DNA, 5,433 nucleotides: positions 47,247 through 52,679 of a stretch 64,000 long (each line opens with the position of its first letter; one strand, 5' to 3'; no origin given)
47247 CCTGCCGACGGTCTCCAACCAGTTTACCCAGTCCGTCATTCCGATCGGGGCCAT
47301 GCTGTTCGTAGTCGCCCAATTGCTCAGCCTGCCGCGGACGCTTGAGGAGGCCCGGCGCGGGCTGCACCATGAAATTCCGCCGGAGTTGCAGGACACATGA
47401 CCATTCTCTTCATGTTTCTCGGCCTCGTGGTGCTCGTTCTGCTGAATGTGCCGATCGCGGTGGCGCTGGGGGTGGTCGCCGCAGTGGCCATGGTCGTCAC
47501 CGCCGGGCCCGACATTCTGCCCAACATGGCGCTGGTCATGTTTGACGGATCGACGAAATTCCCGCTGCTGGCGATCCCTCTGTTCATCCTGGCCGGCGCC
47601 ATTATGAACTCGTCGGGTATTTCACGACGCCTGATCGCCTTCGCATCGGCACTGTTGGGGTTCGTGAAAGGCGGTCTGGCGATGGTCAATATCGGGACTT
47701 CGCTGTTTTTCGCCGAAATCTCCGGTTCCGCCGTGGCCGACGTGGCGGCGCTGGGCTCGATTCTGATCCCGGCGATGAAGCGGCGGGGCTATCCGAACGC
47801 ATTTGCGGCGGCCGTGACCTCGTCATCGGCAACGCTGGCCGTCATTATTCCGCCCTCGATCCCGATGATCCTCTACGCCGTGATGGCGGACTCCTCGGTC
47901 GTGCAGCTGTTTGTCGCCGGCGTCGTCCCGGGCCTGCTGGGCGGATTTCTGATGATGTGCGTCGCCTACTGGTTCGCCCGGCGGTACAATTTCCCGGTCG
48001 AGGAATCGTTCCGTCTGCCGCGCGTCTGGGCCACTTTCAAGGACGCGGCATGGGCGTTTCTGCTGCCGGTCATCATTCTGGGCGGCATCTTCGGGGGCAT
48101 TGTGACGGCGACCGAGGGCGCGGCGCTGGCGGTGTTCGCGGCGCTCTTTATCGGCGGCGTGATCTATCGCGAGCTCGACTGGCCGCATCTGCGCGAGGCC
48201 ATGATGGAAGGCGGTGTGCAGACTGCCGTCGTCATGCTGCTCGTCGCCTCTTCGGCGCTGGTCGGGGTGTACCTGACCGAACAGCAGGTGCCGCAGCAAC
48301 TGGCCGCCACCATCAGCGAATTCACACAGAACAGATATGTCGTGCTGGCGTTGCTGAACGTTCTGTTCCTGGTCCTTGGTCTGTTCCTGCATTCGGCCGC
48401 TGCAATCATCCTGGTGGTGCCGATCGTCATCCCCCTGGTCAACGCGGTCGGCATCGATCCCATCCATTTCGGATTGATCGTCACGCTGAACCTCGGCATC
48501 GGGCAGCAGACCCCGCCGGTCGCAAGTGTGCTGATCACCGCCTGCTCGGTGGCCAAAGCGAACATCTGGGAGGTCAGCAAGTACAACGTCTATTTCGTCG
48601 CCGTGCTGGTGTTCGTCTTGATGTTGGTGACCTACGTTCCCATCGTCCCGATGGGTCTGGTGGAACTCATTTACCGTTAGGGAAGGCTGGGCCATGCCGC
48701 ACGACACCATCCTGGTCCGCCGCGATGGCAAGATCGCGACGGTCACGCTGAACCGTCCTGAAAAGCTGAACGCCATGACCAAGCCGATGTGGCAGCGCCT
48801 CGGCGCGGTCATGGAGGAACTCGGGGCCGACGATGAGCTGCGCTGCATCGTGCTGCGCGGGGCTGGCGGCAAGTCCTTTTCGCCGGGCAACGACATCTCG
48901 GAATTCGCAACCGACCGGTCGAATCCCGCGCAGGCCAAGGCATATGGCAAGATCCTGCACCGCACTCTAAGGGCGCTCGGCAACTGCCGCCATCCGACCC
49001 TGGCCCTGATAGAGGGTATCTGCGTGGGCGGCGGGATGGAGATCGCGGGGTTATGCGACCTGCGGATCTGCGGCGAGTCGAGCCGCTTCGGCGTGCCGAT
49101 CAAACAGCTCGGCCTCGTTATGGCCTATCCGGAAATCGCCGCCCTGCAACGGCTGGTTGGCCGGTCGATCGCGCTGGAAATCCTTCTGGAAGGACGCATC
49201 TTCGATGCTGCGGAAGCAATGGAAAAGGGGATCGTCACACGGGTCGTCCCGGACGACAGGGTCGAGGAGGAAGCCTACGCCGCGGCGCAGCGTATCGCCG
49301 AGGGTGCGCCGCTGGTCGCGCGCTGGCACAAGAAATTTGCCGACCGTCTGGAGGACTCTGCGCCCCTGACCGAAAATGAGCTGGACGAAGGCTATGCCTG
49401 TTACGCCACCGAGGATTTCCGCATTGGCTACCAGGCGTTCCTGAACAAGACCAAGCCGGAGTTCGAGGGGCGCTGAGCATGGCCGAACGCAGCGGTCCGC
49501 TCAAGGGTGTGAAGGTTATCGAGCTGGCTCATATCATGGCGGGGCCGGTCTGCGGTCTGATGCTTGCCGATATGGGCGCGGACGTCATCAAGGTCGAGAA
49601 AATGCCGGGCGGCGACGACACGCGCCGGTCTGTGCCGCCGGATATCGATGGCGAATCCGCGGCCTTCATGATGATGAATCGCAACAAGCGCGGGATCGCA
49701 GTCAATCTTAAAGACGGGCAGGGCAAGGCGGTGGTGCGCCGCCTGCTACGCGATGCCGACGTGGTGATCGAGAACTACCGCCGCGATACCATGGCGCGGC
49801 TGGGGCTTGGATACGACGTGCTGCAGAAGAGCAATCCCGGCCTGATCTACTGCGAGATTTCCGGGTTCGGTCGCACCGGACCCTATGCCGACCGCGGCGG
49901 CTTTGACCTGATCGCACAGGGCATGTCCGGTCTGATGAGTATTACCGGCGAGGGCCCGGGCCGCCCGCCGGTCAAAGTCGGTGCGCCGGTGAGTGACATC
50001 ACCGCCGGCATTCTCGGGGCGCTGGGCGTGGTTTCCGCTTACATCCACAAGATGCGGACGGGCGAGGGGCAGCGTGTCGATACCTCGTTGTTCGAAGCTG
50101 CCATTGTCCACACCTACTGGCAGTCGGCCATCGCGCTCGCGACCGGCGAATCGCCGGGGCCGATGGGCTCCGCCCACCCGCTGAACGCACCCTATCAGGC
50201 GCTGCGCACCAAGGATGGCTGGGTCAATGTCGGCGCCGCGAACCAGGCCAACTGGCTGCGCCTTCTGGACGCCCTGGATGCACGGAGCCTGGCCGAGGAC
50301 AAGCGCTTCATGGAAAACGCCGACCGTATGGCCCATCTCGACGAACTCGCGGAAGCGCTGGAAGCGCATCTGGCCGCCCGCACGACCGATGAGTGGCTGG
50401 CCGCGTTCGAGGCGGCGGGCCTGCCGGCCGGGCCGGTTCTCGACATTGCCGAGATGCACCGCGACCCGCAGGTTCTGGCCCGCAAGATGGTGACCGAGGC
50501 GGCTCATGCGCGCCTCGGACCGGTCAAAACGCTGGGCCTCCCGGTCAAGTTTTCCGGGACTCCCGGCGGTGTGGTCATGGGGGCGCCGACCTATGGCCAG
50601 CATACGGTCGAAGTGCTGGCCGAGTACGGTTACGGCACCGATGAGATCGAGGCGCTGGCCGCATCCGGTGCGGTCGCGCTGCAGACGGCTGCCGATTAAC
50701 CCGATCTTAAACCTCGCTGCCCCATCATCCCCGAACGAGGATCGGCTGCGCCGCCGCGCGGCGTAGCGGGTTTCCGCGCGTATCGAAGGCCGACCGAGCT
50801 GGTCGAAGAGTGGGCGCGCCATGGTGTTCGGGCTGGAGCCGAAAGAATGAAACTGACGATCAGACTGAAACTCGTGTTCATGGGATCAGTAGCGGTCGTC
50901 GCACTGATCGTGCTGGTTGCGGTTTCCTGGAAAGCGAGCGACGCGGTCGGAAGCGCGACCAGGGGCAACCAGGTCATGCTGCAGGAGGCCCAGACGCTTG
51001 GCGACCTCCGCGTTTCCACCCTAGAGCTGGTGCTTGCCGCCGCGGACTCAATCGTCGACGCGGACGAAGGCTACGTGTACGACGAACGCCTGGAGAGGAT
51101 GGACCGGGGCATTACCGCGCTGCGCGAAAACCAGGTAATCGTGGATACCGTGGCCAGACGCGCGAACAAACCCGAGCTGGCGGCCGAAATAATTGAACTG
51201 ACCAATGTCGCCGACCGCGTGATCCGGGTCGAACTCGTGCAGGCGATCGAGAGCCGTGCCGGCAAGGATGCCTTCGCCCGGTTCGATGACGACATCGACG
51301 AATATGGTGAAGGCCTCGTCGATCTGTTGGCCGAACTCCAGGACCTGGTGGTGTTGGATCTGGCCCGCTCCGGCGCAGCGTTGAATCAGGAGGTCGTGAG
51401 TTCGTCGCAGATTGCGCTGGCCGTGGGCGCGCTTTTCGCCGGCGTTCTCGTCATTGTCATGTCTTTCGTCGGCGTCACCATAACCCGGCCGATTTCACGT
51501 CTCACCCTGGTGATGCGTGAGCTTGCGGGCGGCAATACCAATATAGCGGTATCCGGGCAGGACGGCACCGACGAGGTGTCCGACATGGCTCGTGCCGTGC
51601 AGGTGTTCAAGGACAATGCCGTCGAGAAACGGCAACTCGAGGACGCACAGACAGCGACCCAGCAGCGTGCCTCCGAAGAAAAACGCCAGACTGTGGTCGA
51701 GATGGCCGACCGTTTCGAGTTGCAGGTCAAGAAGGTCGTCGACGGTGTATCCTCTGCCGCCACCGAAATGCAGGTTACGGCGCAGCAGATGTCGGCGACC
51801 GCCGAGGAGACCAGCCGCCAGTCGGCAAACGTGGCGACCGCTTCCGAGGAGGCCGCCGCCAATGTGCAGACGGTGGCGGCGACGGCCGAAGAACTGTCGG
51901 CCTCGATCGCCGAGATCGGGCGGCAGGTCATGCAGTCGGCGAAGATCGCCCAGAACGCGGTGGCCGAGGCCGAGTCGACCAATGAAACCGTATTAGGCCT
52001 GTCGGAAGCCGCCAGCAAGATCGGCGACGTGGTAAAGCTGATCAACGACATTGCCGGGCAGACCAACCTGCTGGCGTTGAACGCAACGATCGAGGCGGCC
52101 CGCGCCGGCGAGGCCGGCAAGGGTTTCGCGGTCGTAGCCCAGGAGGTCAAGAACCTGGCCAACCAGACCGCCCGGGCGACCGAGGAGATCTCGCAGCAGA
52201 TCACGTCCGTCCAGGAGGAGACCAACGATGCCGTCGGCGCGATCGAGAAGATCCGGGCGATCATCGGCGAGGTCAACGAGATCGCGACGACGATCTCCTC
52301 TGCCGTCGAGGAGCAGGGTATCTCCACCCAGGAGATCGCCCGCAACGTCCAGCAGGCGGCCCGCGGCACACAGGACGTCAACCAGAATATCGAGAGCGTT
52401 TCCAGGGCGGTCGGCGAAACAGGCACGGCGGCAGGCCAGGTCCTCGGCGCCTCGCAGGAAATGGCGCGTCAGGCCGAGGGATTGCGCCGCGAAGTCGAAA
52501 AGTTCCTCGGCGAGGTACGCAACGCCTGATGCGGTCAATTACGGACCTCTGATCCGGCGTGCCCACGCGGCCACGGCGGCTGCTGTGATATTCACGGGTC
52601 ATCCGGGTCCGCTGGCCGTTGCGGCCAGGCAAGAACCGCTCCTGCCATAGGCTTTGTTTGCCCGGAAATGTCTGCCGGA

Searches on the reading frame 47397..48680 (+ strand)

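Call 83: search_protein_families(library=pfam, proteins=[window:47397-48680:+], max_evalue=0.00001)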
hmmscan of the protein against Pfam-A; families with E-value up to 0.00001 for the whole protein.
window:47397-48680:+ (427 aa): 1 family
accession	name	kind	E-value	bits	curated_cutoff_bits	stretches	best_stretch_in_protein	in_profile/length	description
PF06808.19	DctM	-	2.2e-115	386.3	23.8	1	8-415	2-411/413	Tripartite ATP-independent periplasmic transporter, DctM component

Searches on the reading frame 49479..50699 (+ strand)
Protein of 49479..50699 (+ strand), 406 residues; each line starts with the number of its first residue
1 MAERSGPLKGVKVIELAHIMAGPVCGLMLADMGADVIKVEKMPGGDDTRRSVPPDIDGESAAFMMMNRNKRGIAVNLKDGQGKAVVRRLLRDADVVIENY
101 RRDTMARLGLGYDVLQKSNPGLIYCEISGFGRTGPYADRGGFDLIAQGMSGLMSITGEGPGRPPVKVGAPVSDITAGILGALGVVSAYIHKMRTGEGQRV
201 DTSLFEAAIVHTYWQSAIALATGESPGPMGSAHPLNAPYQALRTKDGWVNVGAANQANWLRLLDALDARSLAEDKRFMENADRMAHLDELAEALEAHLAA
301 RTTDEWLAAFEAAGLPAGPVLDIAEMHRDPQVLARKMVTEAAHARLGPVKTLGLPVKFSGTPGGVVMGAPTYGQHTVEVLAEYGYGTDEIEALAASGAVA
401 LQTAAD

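Call 83: search_protein_families(library=pfam, proteins=[window:49479-50699:+], max_evalue=0.00001)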
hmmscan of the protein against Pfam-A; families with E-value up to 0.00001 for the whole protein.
window:49479-50699:+ (406 aa): 1 family
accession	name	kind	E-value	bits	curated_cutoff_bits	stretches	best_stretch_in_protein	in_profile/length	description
PF02515.22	CoA_transf_3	-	1.2e-129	433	23.3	1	8-376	1-366/366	CoA-transferase family III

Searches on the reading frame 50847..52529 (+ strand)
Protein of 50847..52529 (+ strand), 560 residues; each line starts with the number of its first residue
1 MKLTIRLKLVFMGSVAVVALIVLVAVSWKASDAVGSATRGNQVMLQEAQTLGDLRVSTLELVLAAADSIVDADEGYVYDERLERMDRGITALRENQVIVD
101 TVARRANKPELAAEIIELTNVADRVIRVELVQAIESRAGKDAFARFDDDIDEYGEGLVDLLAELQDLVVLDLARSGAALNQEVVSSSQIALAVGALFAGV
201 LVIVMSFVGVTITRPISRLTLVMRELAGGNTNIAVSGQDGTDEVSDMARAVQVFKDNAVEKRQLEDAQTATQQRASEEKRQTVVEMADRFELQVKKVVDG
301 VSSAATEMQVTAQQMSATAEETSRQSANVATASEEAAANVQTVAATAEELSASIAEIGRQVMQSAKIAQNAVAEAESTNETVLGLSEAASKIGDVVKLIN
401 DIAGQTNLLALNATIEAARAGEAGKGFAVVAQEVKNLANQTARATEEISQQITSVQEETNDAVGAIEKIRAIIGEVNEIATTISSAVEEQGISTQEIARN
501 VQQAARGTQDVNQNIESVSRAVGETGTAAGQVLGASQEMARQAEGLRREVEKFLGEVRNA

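Call 83: search_protein_families(library=pfam, proteins=[window:50847-52529:+], max_evalue=0.00001)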
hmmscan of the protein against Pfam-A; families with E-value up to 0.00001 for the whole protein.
window:50847-52529:+ (560 aa): 2 families
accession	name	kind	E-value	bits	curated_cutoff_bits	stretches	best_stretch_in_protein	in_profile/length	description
PF00015.26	MCPsignal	-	1.1e-33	116.9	34.6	1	363-522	6-165/172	Methyl-accepting chemotaxis protein (MCP) signalling domain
PF00672.30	HAMP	-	3.8e-08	34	25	1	211-257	5-50/53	HAMP domain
